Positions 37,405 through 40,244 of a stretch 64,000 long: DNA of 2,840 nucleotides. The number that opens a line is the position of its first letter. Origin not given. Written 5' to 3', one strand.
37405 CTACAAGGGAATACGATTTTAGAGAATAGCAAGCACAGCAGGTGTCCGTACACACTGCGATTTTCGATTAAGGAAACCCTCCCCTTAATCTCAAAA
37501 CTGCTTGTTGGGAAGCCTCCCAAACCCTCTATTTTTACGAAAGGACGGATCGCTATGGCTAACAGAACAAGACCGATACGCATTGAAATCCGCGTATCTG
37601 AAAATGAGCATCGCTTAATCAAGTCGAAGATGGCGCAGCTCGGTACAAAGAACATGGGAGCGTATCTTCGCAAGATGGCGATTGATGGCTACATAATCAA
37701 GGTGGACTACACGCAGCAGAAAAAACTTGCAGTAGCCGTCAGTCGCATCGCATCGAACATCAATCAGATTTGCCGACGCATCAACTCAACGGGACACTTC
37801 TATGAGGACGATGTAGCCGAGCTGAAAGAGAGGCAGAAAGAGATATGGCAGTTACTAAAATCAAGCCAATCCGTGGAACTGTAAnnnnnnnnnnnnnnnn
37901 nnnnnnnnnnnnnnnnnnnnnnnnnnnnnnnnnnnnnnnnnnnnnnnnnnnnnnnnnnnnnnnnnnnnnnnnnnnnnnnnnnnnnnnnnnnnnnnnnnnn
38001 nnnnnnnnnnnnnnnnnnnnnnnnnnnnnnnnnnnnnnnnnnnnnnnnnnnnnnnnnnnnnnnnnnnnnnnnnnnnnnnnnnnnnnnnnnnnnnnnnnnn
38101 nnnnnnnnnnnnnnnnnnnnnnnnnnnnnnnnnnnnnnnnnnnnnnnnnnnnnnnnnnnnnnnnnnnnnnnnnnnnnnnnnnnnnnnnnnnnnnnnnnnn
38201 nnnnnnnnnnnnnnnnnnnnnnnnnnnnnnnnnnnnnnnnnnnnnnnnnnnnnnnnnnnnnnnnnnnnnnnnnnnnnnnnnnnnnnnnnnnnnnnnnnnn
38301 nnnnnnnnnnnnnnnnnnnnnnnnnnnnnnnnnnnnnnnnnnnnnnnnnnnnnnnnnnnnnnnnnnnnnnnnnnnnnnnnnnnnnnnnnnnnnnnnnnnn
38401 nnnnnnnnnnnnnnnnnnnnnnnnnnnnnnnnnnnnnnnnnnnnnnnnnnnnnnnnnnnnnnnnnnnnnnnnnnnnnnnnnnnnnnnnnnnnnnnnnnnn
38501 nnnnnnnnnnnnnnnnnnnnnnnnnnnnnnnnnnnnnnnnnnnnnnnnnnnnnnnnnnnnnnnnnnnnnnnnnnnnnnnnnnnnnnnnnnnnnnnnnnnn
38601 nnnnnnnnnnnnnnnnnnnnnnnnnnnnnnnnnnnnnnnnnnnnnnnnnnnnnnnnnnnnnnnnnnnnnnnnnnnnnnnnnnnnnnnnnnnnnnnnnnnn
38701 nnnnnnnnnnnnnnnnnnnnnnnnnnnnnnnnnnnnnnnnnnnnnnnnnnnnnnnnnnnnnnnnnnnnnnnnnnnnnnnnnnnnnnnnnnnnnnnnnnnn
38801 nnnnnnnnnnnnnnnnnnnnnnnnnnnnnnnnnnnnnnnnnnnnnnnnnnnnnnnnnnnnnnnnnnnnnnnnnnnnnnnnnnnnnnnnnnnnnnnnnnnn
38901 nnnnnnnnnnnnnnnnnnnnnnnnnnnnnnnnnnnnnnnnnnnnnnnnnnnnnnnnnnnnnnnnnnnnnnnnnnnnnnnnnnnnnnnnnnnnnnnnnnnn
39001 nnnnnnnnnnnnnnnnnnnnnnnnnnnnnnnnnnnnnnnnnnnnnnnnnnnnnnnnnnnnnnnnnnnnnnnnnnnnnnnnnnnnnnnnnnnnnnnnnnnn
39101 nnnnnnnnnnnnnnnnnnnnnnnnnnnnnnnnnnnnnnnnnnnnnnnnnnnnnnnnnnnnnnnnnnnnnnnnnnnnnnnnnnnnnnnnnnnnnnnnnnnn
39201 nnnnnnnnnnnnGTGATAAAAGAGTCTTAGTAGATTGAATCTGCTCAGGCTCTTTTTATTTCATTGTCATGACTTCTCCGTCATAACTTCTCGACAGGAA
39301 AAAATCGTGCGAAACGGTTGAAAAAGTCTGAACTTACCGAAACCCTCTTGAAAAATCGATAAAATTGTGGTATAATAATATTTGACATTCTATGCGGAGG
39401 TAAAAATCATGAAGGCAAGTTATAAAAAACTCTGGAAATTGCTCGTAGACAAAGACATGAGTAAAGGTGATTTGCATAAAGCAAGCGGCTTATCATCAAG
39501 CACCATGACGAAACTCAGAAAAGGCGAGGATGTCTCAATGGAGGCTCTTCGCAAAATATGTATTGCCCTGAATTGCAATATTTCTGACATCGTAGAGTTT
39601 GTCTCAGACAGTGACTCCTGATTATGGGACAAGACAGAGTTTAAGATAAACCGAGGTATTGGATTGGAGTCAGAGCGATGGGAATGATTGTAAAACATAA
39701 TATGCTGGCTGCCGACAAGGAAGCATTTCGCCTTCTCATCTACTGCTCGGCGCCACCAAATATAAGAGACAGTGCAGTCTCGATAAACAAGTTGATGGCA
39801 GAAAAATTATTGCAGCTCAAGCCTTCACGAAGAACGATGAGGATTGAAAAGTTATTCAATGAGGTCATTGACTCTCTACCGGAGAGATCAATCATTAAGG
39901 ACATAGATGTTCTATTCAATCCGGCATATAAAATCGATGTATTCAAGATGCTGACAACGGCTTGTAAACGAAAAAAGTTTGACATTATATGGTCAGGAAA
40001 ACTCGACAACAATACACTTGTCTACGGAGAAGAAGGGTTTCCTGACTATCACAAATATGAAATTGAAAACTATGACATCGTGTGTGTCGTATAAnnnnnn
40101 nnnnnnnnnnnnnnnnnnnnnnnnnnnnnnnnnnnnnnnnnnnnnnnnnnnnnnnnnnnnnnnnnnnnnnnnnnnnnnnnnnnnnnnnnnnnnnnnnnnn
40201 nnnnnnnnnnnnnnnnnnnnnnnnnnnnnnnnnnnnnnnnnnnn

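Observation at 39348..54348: Type 3 BREX operon on an ICE with a SIR2-HerA pair spliced into its middle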

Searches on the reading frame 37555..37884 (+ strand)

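Call 27: search_protein_families(library=pfam, proteins=[window:37555-37884:+], max_evalue=0.001)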
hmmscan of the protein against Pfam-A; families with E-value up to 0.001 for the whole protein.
window:37555-37884:+ (109 aa): 2 families
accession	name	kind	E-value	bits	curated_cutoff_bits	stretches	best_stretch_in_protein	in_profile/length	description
PF21983.2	NikA-like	-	1.2e-13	51.4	27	1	4-74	1-70/72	Mobilization protein NikA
PF05713.17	MobC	-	1.9e-10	41.5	23.2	1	62-102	4-43/45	Bacterial mobilisation protein (MobC)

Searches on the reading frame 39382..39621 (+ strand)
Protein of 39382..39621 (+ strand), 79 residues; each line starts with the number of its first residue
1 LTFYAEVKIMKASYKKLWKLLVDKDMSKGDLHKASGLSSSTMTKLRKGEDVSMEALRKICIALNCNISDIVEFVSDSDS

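Call 3: search_protein_families(library=padloc, proteins=[window:39382-39621:+], max_evalue=0.001)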
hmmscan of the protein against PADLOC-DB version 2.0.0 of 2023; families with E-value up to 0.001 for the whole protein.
window:39382-39621:+ (79 aa): 2 families
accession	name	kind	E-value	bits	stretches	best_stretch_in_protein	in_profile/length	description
PDLC02926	HTH_VI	-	0.00028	19.1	1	22-77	11-67/92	-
PDLC03951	RmrA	-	0.0007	16.7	1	15-73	11-70/400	-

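Call 4: search_protein_families(library=pfam, proteins=[window:39382-39621:+], max_evalue=0.01)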
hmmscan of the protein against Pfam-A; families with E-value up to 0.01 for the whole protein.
window:39382-39621:+ (79 aa): 2 families
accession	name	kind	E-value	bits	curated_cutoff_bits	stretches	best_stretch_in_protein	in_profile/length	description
PF13443.12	HTH_26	-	4.4e-20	72.1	22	1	16-76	1-63/63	Cro/C1-type HTH DNA-binding domain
PF01381.28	HTH_3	-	0.00089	19.7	23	1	21-69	5-54/55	Helix-turn-helix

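Call 66: search_protein_families(library=ncbifam, proteins=[window:39409-39618:+], max_evalue=0.00001)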
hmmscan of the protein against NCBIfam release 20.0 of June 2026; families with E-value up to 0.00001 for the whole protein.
window:39409-39618:+ (70 aa): 1 family
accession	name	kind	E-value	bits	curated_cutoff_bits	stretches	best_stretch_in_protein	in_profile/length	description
NF000090.1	trans_reg_VanU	equivalog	2.9e-22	78.6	150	1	1-66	1-66/75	glycopeptide resistance transcriptional regulator VanU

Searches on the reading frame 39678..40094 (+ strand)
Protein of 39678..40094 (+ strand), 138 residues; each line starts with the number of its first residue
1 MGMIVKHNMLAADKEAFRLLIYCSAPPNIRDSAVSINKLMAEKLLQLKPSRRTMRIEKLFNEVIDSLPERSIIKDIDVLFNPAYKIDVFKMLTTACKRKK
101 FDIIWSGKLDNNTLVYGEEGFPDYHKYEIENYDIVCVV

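Call 3: search_protein_families(library=padloc, proteins=[window:39678-40094:+], max_evalue=0.001)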
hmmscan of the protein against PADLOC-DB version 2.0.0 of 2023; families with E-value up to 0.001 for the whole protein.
window:39678-40094:+ (138 aa): 3 families
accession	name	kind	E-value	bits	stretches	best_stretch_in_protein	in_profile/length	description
PDLC02497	BrxF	-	1.2e-19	68.7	1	33-137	47-152/158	BrxF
PDLC02496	BrxF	-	1.8e-10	39.1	1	33-136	49-153/158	BrxF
PDLC02499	BrxF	-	6.4e-05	21.3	1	33-103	49-119/133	BrxF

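Call 4: search_protein_families(library=pfam, proteins=[window:39678-40094:+], max_evalue=0.01)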
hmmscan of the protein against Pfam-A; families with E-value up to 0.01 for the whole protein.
window:39678-40094:+ (138 aa): 0 families

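Call 66: search_protein_families(library=ncbifam, proteins=[window:39678-40091:+], max_evalue=0.00001)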
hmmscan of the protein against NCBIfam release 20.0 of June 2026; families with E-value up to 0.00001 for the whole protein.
window:39678-40091:+ (138 aa): 1 family
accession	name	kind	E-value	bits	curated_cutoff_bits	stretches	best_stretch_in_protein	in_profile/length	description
NF033453.1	BREX_3_BrxF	hypoth_equivalog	2.8e-18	66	50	1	32-136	43-148/149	BREX-3 system P-loop-containing protein BrxF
